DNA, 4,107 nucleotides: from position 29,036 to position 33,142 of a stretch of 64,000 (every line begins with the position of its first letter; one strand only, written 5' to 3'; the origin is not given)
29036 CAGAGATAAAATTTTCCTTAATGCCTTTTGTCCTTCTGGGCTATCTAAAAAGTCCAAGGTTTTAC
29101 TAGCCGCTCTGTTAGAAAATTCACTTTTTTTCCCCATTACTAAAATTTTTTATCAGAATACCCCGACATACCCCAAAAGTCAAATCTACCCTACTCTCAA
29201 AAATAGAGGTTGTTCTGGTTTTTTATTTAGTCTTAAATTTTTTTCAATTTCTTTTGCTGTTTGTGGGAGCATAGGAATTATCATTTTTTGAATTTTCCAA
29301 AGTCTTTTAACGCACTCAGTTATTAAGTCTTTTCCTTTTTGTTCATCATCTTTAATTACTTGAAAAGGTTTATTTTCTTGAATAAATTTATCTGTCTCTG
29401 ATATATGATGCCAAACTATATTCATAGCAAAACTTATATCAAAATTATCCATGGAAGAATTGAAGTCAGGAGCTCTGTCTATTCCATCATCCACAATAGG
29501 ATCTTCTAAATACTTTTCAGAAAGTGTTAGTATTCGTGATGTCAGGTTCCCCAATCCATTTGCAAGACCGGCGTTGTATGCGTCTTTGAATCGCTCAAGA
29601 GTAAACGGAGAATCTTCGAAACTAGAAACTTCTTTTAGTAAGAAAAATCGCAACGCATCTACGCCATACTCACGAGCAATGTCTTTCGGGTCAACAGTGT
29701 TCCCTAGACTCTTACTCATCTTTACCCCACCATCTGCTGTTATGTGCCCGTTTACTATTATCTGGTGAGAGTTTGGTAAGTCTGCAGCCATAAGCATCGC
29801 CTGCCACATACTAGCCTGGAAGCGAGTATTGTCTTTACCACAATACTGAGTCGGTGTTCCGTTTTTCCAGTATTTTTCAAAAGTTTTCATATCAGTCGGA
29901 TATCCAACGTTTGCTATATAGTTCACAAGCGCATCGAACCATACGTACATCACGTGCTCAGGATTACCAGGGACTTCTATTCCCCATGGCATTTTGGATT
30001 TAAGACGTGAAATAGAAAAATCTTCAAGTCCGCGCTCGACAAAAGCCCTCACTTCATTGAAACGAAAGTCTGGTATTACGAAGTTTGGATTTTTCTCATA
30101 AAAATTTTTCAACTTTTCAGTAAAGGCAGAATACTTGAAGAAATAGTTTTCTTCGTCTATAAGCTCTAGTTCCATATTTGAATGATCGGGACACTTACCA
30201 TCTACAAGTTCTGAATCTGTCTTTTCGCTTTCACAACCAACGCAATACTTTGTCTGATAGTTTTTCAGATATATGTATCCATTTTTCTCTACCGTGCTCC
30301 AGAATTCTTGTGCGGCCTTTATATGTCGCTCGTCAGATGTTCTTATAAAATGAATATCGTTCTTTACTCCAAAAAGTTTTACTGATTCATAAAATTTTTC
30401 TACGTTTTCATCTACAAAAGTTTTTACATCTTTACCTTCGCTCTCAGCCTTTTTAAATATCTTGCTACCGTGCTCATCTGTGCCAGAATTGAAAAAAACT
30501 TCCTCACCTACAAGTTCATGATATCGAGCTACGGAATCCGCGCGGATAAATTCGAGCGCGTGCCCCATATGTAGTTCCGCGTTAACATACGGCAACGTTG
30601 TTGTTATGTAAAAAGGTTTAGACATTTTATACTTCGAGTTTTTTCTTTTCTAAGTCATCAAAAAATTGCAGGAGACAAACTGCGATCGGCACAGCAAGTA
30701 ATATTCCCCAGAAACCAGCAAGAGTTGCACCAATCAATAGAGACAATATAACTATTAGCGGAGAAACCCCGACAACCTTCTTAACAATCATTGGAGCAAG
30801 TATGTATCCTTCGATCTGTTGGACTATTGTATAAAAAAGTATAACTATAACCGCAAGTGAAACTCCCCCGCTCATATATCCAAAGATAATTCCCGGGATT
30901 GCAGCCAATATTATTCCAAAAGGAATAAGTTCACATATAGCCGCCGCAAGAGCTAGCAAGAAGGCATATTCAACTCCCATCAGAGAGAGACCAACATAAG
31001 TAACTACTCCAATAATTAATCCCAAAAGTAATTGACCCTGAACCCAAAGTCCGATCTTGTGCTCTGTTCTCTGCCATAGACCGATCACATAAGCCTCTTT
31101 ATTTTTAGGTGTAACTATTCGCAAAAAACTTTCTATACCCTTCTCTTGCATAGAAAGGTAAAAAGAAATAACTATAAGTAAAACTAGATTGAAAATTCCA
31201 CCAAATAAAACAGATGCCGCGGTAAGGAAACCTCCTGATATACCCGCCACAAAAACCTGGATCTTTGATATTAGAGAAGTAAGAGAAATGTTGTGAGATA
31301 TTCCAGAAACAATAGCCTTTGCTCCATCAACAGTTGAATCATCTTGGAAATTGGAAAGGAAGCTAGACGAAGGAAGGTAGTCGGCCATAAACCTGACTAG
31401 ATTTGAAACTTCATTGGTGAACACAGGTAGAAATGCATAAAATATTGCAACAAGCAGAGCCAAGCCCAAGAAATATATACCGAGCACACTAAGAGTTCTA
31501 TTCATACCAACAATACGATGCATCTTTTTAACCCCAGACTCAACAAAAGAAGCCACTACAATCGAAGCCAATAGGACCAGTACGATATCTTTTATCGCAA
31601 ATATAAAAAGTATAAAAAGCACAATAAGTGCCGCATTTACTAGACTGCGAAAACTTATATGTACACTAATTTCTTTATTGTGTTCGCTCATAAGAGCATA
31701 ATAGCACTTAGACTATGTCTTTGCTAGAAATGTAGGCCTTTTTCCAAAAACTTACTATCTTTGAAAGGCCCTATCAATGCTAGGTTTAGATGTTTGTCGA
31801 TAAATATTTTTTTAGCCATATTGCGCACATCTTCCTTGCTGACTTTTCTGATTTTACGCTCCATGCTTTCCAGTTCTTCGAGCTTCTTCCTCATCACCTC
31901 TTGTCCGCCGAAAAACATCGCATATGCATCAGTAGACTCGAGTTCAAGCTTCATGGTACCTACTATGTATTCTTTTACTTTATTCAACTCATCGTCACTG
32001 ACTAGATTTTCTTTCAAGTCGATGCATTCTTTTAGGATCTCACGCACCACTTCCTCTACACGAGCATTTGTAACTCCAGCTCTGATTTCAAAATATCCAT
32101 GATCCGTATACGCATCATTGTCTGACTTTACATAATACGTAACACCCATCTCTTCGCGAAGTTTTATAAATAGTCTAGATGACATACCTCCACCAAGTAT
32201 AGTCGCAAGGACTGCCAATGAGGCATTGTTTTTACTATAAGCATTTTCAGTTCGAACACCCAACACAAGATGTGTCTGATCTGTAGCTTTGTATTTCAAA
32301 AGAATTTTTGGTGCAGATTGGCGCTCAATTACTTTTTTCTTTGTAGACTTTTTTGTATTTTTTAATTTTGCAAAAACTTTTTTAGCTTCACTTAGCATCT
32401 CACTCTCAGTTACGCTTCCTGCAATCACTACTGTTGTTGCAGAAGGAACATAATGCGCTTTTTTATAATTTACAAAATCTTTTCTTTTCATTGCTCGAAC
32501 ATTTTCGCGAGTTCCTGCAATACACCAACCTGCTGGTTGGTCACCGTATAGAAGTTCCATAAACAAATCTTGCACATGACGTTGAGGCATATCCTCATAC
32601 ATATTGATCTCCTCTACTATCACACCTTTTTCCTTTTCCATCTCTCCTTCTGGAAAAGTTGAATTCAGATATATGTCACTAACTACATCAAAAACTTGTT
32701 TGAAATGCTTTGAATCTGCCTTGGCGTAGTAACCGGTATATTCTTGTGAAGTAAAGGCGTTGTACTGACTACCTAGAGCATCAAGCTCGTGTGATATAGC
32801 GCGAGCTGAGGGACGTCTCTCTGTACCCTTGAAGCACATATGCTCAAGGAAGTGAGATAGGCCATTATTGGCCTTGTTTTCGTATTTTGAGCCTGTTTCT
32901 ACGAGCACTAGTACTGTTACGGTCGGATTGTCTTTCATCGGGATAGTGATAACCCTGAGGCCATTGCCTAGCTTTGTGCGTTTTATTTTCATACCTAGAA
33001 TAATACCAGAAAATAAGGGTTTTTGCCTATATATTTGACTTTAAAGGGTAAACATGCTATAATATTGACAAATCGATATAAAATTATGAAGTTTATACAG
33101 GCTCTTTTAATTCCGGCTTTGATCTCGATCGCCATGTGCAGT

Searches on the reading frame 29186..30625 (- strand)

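Call 39: search_protein_families(library=pfam, proteins=[window:29186-30625:-], max_evalue=0.0001)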
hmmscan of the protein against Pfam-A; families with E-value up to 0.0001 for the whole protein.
window:29186-30625:- (479 aa): 3 families
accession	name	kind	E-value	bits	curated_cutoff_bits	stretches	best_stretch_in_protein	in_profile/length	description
PF09334.17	tRNA-synt_1g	-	7.5e-96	321.7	20.1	1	6-365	2-390/391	tRNA synthetases class I (M)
PF00133.28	tRNA-synt_1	-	3.6e-33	115.4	22.7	2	223-332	296-404/414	tRNA synthetases class I (I, L, M and V)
PF01406.26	tRNA-synt_1e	-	1.2e-16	61.4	27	1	14-126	19-129/301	tRNA synthetases class I (C) catalytic domain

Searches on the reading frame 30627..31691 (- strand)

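Call 39: search_protein_families(library=pfam, proteins=[window:30627-31691:-], max_evalue=0.0001)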
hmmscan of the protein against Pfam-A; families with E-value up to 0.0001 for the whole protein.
window:30627-31691:- (354 aa): 1 family
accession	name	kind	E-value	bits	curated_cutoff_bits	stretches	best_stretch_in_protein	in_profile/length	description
PF01594.21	AI-2E_transport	-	2.9e-54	184.9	34.3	1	21-346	6-325/327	AI-2E family transporter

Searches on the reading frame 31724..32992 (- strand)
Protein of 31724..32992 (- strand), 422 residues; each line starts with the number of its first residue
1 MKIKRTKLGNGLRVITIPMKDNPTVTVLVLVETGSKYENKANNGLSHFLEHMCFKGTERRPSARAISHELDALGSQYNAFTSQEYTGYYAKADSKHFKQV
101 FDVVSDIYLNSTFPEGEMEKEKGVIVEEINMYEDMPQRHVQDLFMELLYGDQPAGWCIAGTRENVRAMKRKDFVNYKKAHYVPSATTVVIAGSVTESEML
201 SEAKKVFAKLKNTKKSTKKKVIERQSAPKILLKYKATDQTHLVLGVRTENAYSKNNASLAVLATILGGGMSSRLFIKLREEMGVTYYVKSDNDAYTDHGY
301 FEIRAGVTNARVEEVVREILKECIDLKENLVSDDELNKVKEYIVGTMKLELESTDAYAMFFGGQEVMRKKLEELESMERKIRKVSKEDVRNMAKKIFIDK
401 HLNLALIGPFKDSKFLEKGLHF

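Call 39: search_protein_families(library=pfam, proteins=[window:31724-32992:-], max_evalue=0.0001)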
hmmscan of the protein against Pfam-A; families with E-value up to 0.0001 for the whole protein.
window:31724-32992:- (422 aa): 2 families
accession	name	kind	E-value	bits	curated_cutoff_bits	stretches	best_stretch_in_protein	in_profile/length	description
PF00675.25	Peptidase_M16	-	2.4e-41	141.5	22.3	1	14-161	2-148/149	Insulinase (Peptidase family M16)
PF05193.26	Peptidase_M16_C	-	2.4e-39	135.5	23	1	169-341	3-179/181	Peptidase M16 inactive domain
